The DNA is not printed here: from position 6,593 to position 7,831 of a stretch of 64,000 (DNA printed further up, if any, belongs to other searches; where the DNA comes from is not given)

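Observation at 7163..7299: Iteron-type origin embedded in the replication initiator gene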

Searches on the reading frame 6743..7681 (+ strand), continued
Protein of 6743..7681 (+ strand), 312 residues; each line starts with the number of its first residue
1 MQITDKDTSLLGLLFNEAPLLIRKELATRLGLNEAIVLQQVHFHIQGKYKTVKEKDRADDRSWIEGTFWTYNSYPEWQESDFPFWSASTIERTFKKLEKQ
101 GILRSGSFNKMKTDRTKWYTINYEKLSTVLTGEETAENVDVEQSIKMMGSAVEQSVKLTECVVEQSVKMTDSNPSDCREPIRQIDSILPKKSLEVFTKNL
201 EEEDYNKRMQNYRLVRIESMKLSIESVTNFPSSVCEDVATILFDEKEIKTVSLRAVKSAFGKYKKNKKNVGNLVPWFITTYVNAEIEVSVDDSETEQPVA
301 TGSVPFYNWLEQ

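Call 25: search_dna_similar(query=window:6743-7681:+, collection=phages, mode=protein, max_rows=25)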
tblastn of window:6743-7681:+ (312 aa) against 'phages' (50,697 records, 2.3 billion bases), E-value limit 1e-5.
Records with a match: 116; places in all: 118; records where one place covers at least 80% of the query: 0.
Best place of each record, by identity: <60% 116.
By first word of the organism name: Staphylococcus 33; Bacteroides 15; Bacillus 12; Klebsiella 10; Vibrio 9; Pseudomonas 5; Lactobacillus 5; Flavobacterium 5; Escherichia 4; Listeria 3; and 12 more.
By host as written in the record: Staphylococcus aureus 14; - 14; Klebsiella pneumoniae 5; Flavobacterium sp. BAL314 5; Bacteroides fragilis 4; Listeria monocytogenes 3; Lactobacillus delbrueckii 3; Staphylococcus aureus 1 2; and 49 more.
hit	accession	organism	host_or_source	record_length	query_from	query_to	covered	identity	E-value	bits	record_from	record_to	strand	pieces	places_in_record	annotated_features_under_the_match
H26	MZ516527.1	Hafnia phage yong2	Hafnia paralvei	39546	1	184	59%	32.7%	3e-19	94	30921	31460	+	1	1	hypothetical protein | Ash family protein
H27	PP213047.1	Staphylococcus phage vB_G30_01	Staphylococcus warneri G30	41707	13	151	45%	43.2%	1e-22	103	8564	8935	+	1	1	hypothetical protein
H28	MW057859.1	Providencia phage PSTCR8lys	Providencia stuartii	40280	13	177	53%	35.8%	3e-18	91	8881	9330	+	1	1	hypothetical protein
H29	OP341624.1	Geobacillus phage vB_GthS_NIIg9.7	Geobacillus thermodenitrificans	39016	7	134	41%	46.1%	1e-28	121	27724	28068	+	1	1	DNA replication initiation protein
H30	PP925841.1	Escherichia phage HannyBb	Escherichia coli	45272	9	173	53%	35.5%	4e-20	97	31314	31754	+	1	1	replication initiation O-like protein | CII-like transcriptional activator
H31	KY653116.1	Staphylococcus phage IME1318_01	Staphylococcus haemolyticus IME1318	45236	9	126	38%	49.2%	8e-26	113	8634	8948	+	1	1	replication initiation protein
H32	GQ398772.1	Staphylococcus phage P954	Staphylococcus aureus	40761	6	131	40%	45.2%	9e-26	113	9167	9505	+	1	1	hypothetical protein (x2)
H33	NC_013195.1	Staphylococcus phage P954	Staphylococcus aureus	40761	6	131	40%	45.2%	9e-26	113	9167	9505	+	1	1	DnaD-like helicase loader | hypothetical protein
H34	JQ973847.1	Staphylococcus phage StauST398-3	Staphylococcus aureus 1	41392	6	131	40%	45.2%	9e-26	113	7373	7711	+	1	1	hypothetical protein (x2)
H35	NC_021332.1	Staphylococcus phage StauST398-3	Staphylococcus aureus 1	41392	6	131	40%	45.2%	9e-26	113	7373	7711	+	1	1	DnaD-like helicase loader | DUF968 domain-containing protein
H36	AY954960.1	Staphylococcus phage 96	-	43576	6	131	40%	45.2%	9e-26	113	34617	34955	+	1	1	ORF015 | ORF018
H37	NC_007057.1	Staphylococcus phage 96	Staphylococcus aureus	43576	6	131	40%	45.2%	9e-26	113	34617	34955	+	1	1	DnaD-like helicase loader | phi PV83 orf 19-like protein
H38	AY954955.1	Staphylococcus phage 42E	-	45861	6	131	40%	45.2%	9e-26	113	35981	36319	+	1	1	ORF016 | ORF019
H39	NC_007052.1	Staphylococcus phage 42E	Staphylococcus aureus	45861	6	131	40%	45.2%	9e-26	113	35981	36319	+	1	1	DnaD-like helicase loader | ORF019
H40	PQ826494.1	Staphylococcus phage vB_SauS_Q5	Staphylococcus aureus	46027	6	131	40%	45.2%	9e-26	113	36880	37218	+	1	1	hypothetical protein (x2)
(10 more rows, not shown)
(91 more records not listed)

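Call 38: search_solved_structures(query=A2, max_evalue=1)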
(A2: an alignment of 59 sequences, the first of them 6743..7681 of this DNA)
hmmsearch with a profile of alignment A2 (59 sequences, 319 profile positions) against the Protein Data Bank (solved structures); distinct sequences matched with E-value up to 1: 2.
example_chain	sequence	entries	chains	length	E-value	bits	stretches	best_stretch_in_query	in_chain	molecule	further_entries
3mzy_A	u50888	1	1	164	0.028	17.3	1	152-263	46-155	RNA polymerase sigma-H factor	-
13gm_C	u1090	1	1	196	0.38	13.6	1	116-253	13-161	Charged multivesicular body protein 1a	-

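Call 45: predict_structure(alignment_id=A2)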
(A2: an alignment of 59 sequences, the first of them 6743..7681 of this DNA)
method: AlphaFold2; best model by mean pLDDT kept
length: 312 residues; sequences in the alignment: 59
mean_pLDDT: 67.0   pTM: 0.46
mean pLDDT of the five models: 67.0, 66.6, 66.1, 65.9, 65.3
residues with pLDDT >= 90: 105; 70-90: 23; 50-70: 78; < 50: 106
segments of 3 or more residues with pLDDT < 50: 1-3, 147-161, 171-173, 177-201, 218-231, 242-250, 281-302
pLDDT, mean of each block of 10 residues (from residue 1): 54 59 92 96 95 97 97 95 96 97 96 93 94 62 50 46 49 47 45 41 55 52 41 52 48 77 68 52 42 38 56 48
secondary structure, 60 per line:
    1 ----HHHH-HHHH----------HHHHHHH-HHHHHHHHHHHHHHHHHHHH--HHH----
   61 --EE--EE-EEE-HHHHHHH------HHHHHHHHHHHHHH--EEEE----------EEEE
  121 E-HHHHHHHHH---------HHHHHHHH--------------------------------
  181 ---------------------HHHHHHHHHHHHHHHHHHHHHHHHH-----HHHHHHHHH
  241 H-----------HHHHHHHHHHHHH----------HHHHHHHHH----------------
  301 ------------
elements in order: H5-8 H10-13 H24-30 H32-51 E70-72 H74-80 H87-100 E103-106 E117-121 H123-131 H141-148 H202-226 H232-241 H253-265 H276-284

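Call 48: get_annotated_region(hit=H30, flank=2500)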
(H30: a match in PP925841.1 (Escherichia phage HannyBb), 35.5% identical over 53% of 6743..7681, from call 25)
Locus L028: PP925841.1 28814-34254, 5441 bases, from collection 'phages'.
description: Escherichia phage HannyBb, complete genome.
organism: Escherichia phage HannyBb (NCBI taxid 3233697)
taxonomy: Viruses
host: Escherichia coli; source: bird poop; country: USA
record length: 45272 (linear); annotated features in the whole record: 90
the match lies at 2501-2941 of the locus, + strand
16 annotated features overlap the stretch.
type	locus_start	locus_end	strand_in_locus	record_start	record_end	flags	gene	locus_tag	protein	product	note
CDS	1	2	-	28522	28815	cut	-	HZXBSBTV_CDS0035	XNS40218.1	hypothetical protein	-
CDS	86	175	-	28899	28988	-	-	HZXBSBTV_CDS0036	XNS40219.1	hypothetical protein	-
CDS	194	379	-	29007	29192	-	-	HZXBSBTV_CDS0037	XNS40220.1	hypothetical protein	-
CDS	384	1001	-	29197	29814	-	-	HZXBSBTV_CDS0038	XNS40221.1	hypothetical protein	-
CDS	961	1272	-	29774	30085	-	-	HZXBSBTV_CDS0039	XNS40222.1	hypothetical protein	-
CDS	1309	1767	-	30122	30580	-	-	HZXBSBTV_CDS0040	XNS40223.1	transcriptional repressor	-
CDS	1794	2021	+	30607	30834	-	-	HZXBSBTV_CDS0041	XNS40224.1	transcriptional regulator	-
CDS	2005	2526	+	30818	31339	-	-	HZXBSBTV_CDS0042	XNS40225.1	CII-like transcriptional activator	-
CDS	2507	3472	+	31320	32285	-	-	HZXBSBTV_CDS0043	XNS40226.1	replication initiation O-like protein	-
CDS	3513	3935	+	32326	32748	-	-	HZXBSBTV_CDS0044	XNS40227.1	Ren-like exclusion protein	-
CDS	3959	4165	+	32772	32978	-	-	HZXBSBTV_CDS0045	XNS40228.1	DNA methyltransferase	-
CDS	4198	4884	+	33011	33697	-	-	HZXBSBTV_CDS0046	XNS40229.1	hypothetical protein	-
CDS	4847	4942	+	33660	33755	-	-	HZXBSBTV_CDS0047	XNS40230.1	hypothetical protein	-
CDS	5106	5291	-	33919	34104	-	-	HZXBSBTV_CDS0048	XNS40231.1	hypothetical protein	-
CDS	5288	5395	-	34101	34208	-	-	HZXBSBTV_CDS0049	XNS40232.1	hypothetical protein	-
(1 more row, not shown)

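Call 49: get_annotated_region(hit=H29, flank=2500)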
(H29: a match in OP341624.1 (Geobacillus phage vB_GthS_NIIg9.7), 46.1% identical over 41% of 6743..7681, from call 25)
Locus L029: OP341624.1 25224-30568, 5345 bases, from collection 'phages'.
description: Geobacillus phage vB_GthS_NIIg9.7, complete genome.
organism: Geobacillus phage vB_GthS_NIIg9.7 (NCBI taxid 2985562)
taxonomy: Viruses; Duplodnaviria; Heunggongvirae; Uroviricota; Caudoviricetes
host: Geobacillus thermodenitrificans; source: compost heaps; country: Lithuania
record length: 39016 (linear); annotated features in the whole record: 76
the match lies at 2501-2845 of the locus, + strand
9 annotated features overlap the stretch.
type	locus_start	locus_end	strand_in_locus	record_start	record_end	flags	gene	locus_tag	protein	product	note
CDS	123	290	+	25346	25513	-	-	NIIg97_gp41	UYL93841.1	hypothetical protein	-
CDS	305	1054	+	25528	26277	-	-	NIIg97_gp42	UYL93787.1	Rha family transcriptional regulator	-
CDS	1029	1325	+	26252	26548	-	-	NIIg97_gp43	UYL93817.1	hypothetical protein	-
CDS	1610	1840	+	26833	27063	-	-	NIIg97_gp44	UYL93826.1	XRE family transcriptional regulator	-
CDS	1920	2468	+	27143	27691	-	-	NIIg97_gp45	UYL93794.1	putative endonuclease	Endonuclease_DUF559 domain-containing protein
CDS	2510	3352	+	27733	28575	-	-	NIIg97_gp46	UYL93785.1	DNA replication initiation protein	DnaD domain-containing protein; DNA replication initiation protein DnaD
CDS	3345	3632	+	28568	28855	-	-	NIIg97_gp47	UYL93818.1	loader and inhibitor of replicative helicase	Inhibitor_G39P domain-containing protein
CDS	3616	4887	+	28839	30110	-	-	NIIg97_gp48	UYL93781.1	replicative DNA helicase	-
CDS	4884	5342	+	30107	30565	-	-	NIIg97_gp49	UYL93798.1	hypothetical protein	-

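Call 50: get_annotated_region(hit=H1, flank=5000)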
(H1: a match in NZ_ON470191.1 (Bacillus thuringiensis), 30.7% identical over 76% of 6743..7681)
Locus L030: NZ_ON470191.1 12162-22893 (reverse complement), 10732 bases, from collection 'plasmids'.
description: Bacillus thuringiensis strain SY62.1A plasmid pSY62.1A_3, complete sequence
organism: Bacillus thuringiensis (NCBI taxid 1428)
taxonomy: Bacteria; Bacillota; Bacilli; Bacillales; Bacillaceae; Bacillus; Bacillus thuringiensis
host: -; source: -; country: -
typing (MOB-suite, as given by PLSDB): non-mobilizable
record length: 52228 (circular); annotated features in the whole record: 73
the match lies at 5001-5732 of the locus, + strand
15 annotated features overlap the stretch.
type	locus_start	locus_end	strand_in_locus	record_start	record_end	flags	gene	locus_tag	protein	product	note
CDS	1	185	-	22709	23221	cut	-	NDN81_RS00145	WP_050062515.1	hypothetical protein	-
CDS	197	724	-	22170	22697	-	-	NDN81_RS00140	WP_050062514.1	Holliday junction resolvase RecU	GO:0006281 - DNA repair [Evidence IEA]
CDS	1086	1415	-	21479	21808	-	-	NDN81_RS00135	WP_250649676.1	helix-turn-helix transcriptional regulator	-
CDS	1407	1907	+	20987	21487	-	-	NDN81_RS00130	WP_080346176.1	helix-turn-helix transcriptional regulator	-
CDS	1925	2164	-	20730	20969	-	-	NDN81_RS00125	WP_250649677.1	hypothetical protein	-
CDS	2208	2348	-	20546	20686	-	-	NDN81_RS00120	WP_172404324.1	hypothetical protein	-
CDS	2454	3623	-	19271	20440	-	-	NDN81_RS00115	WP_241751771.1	AimR family lysis-lysogeny pheromone receptor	-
CDS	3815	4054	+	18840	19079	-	-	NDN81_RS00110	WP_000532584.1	hypothetical protein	-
CDS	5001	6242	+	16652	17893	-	-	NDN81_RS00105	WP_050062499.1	DnaD domain protein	-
CDS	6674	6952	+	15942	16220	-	-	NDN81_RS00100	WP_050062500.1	YccF domain-containing protein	-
CDS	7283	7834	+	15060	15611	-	-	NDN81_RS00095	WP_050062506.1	hypothetical protein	-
CDS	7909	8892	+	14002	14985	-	-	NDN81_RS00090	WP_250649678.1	site-specific integrase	GO:0015074 - DNA integration [Evidence IEA]; GO:0006310 - DNA recombination [Evidence IEA]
CDS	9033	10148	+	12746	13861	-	-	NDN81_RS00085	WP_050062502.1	ParM/StbA family protein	GO:0030541 - plasmid partitioning [Evidence IEA]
CDS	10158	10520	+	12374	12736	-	-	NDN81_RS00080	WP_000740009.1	hypothetical protein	-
CDS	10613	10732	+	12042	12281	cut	-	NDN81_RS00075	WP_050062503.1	hypothetical protein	-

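Call 52: fold_search(model_id=the predicted structure, library=pdb)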
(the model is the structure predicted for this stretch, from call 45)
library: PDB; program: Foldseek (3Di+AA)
matches with E <= 10: 1036; with E <= 0.001: 0
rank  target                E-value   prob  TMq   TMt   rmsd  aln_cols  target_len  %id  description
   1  4pql_B                2.0e-03  1.00  0.23  0.46   9.2       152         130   12  N-Terminal domain of DNA binding protein (released 2014-06-11)
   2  4pql_A                2.9e-03  0.99  0.23  0.46   9.2       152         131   12  N-Terminal domain of DNA binding protein (released 2014-06-11)
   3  6eu2_O                3.8e-03  0.99  0.23  0.14  11.1       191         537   14  Apo RNA Polymerase III - open conformation (oPOL3) (released 2018-01-17)
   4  6cmv_C                8.0e-03  0.99  0.22  0.52   7.7       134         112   19  Crystal structure of Archaeal Biofilm Regulator (AbfR2) from Sulfolobus acidocaldarius (released 2018-11-14)
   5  5kbj_H                1.2e-02  0.97  0.23  0.46   8.2       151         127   14  Structure of Rep-DNA complex (released 2016-06-29)
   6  3f3x                  1.4e-02  0.82  0.17  0.32  18.0       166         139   17  Crystal structure of the transcriptional regulator BldR from Sulfolobus Solfataricus (released 2009-05-05)
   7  2d1h_A                1.8e-02  1.00  0.22  0.61   5.9       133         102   14  Crystal structure of ST1889 protein from thermoacidophilic archaeon Sulfolobus tokodaii (released 2006-09-05)
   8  4pt7_B                1.8e-02  0.96  0.23  0.45   9.1       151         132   13  Structure of initiator (released 2014-06-25)
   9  8ylg_B                1.9e-02  0.98  0.21  0.38  12.0       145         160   10  Crystal structure of Burkholderia thailandensis MftR in complex with operator DNA (released 2024-11-13)
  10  9a5c_B                2.1e-02  0.82  0.23  0.30  35.2       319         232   12  Integrative model of GLPD-DNAD by crosslinking MS and deep learning (released 2024-09-18)
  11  3vb2_A                2.1e-02  0.63  0.14  0.30  16.1       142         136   10  Crystal Structure of the Reduced Form of MarR from E.coli (released 2013-01-30)
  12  5yhx_A                2.3e-02  0.96  0.16  0.32  11.6        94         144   11  Structure of Lactococcus lactis ZitR, wild type (released 2017-12-06)
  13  5bqt_A                2.5e-02  0.96  0.17  0.20  10.8       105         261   14  Structure of TrmBL2, an archaeal chromatin protein, shows a novel mode of DNA binding. (released 2015-09-02)
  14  7q34_C                2.7e-02  0.95  0.16  0.42   9.9        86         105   19  Crystal structure of the multidrug binding transcriptional regulator LmrR in complex squaraine dye (released 2022-06-01)
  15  8ylg_A                3.0e-02  0.94  0.21  0.37  15.7       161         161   10  Crystal structure of Burkholderia thailandensis MftR in complex with operator DNA (released 2024-11-13)
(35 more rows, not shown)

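Call 57: search_protein_families(library=pfam, alignment_id=A2, max_evalue=0.01)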
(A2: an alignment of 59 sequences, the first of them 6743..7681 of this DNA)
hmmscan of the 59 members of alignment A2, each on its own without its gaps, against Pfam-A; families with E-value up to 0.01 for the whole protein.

A. member 1, window:6743-7681:+ (312 aa): 0 families

B. families by the number of members that match (of 59 scanned): 12 families
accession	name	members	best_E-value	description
PF07261.16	DnaB_2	8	3.2e-16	Replication initiation and membrane attachment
PF09524.15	Phg_2220_C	4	2e-32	Conserved phage C-terminus (Phg_2220_C)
PF19481.4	DUF6017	4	2.1e-16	Family of unknown function (DUF6017)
PF13412.12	HTH_24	2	0.0021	Winged helix-turn-helix DNA-binding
PF08279.18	HTH_11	1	0.00068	HTH domain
PF25789.1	TPR_NAA35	1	0.00081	NAA35-like, TPR repeats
PF13730.12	HTH_36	1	0.0027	Helix-turn-helix domain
PF22178.3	Gp5_trimer_C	1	0.0048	Bacteriophage T4 gp5 C-terminal trimerisation domain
PF18024.7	HTH_50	1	0.0052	Helix-turn-helix domain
PF22381.2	Staph_reg_Sar_Rot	1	0.0066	Transcriptional regulator SarA/Rot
PF25575.1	TPR_BSK1_C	1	0.0079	Serine/threonine-protein kinase BSK1-like, TPR repeats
PF01348.27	Intron_maturas2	1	0.0086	Type II intron maturase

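Call 58: search_protein_families(library=ncbifam, proteins=[window:6743-7681:+], max_evalue=0.01)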
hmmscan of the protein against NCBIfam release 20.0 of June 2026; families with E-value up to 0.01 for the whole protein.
window:6743-7681:+ (312 aa): 0 families

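Call 61: find_related_loci(query=A1, collection=genome_contigs, flank=3000)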
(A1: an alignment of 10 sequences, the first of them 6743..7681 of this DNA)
Query A1 (312 aa) in genome_contigs; peptide patterns used: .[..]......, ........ (x = any residue, [..] = any of these).
268 stretches matched a pattern; 235 encode a relative of the query (tblastn E <= 1e-3); the best 80 are kept; 80 distinct loci.
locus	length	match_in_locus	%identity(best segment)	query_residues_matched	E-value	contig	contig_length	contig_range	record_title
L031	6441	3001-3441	46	9-161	2e-35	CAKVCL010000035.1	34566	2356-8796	MAG: uncultured Cellulosilyticum sp. isolate REFINED_METABAT215_TOP10_CONTIGS_1500_ASSEMBLY_K77_MERGED__Hadza_MoBio_hadz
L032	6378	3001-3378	50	13-145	2e-33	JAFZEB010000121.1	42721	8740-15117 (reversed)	MAG: Ruminiclostridium sp. isolate RGIG7682 Water_buffalos_Rectum-1__c570170, whole genome shotgun sequence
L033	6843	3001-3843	30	11-294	2e-33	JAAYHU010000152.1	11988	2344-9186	MAG: Tissierellia bacterium isolate AS09scLD_401 228567_AS09, whole genome shotgun sequence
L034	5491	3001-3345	46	13-135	2e-33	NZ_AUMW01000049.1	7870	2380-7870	Desulfotruncus alcoholivorax DSM 16058 H569DRAFT_scaffold00047.47_C, whole genome shotgun sequence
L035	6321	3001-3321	52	13-128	1e-32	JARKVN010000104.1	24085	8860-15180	MAG: Cellulosilyticum sp. isolate MP_MU_3_bin.58 MP-MU-3_bin.58_k127_555690, whole genome shotgun sequence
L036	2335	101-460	43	9-137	8e-33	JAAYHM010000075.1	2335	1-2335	MAG: Tissierellia bacterium isolate AS09scLD_382 65159_AS09, whole genome shotgun sequence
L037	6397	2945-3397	39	11-170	3e-32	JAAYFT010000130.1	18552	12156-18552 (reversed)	MAG: Tissierellia bacterium isolate AS09scLD_109 139475_AS09, whole genome shotgun sequence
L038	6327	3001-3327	48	9-130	4e-32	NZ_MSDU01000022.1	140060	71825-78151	Domibacillus antri strain XD80 WGS_contig_22, whole genome shotgun sequence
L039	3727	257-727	40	13-178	3e-32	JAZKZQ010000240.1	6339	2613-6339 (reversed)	MAG: Cellulosilyticum sp. isolate T1900045086_TC20190080.MAGScoT_cleanbin_000033 SGB_4686_k141_2124291, whole genome sho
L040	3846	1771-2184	42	13-159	6e-32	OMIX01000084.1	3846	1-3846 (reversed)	Deltaproteobacteria bacterium isolate AM_0619 genome assembly, contig: AM_0619_84, whole genome shotgun sequence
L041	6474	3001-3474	39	13-191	2e-31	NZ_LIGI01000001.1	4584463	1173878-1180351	Bacillus sp. FJAT-27245 scaffold_0, whole genome shotgun sequence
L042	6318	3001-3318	52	13-126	1e-31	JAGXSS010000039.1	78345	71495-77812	MAG: Peptococcaceae bacterium isolate CROMO_A_245 c_000000283046, whole genome shotgun sequence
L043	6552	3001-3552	37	7-203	3e-31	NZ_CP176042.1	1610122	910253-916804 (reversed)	Oenococcus alcoholitolerans strain UFRJ-M7 chromosome, complete genome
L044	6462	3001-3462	41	13-171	2e-31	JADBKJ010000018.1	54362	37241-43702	MAG: Thermoanaerobacter sp. isolate Bu09 bin.9_contig18, whole genome shotgun sequence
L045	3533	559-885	50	13-129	4e-31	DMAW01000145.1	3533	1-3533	MAG TPA_asm: Eubacteriaceae bacterium isolate UBA12179 contig_3637, whole genome shotgun sequence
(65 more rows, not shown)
